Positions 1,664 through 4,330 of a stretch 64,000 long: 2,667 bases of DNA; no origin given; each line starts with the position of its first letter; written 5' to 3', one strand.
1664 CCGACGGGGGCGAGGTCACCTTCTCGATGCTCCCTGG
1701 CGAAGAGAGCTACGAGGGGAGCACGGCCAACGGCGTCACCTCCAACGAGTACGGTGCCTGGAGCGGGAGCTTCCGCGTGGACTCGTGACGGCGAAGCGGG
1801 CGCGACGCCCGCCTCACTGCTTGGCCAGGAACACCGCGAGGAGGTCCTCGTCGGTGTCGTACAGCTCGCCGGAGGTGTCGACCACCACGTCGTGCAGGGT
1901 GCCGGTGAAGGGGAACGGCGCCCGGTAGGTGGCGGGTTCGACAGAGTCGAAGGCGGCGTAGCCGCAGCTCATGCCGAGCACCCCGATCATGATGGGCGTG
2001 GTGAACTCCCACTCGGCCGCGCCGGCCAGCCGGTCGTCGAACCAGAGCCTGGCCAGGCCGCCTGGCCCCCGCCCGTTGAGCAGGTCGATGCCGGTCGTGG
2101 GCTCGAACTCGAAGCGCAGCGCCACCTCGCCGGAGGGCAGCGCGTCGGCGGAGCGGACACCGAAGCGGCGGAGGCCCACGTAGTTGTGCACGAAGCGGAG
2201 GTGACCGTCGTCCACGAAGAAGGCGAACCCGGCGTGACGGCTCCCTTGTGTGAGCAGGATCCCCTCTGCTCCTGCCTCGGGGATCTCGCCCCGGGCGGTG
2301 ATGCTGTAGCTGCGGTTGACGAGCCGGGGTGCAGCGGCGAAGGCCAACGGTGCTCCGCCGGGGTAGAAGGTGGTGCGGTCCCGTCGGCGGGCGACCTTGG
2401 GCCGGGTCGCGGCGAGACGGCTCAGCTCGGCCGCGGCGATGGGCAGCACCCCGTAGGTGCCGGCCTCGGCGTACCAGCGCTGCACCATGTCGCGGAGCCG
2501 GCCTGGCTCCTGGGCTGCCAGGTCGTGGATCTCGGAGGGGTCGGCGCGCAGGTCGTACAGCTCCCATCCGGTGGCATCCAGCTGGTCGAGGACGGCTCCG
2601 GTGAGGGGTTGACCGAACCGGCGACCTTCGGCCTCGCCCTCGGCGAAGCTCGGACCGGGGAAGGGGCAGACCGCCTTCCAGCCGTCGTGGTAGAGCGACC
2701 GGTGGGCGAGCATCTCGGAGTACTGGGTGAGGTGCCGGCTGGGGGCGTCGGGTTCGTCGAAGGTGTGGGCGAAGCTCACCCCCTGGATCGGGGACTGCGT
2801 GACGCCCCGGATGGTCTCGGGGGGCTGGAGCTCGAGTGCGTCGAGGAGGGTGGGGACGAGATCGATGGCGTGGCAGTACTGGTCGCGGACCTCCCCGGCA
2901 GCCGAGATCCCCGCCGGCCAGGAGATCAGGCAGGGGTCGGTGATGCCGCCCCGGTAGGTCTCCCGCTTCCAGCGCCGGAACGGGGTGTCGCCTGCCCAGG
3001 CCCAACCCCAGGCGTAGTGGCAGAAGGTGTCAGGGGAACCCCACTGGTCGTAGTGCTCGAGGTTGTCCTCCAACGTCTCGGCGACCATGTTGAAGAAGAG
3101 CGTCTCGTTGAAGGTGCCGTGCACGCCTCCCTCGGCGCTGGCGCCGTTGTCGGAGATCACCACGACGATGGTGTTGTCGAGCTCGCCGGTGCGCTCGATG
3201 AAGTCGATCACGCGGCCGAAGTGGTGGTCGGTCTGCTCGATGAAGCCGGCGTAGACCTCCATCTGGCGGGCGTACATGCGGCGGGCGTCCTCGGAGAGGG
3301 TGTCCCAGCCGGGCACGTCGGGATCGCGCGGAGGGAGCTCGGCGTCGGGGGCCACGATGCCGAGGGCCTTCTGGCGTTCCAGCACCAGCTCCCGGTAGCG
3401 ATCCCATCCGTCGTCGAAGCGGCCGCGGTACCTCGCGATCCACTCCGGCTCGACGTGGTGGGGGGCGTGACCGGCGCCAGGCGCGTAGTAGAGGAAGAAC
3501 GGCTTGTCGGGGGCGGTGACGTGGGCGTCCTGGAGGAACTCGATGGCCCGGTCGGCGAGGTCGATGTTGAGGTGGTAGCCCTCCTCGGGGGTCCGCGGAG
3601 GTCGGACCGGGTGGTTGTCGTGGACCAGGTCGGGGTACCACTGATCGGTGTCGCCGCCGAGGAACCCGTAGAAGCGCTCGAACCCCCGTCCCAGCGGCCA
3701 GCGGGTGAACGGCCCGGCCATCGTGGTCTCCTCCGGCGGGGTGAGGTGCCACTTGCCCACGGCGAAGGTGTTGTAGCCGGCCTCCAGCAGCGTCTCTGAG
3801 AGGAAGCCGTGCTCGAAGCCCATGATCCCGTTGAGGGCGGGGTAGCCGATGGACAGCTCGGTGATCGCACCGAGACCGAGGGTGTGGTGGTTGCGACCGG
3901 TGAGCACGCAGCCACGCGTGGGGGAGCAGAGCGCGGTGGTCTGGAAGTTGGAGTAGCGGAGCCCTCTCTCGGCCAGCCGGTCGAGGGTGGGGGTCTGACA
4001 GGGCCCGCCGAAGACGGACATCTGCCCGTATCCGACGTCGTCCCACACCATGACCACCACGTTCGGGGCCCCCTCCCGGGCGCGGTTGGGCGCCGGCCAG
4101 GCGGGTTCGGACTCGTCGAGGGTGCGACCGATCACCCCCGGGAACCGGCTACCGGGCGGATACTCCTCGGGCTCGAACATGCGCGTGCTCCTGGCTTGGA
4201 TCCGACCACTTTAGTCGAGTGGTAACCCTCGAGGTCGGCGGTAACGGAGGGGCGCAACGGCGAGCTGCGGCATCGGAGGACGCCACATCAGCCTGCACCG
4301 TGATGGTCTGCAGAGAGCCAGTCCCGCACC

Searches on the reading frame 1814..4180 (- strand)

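Call 76: search_protein_families(library=pfam, proteins=[window:1814-4180:-], max_evalue=0.00001)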
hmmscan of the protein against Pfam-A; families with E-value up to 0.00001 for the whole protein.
window:1814-4180:- (788 aa): 2 families
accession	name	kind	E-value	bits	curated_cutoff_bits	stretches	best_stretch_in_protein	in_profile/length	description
PF00884.28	Sulfatase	-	1.6e-66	225.1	25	1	39-449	1-299/301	Sulfatase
PF16347.10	SGSH_C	-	1.1e-09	39.1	29.3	0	405-465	8-67/154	N-sulphoglucosamine sulphohydrolase, C-terminal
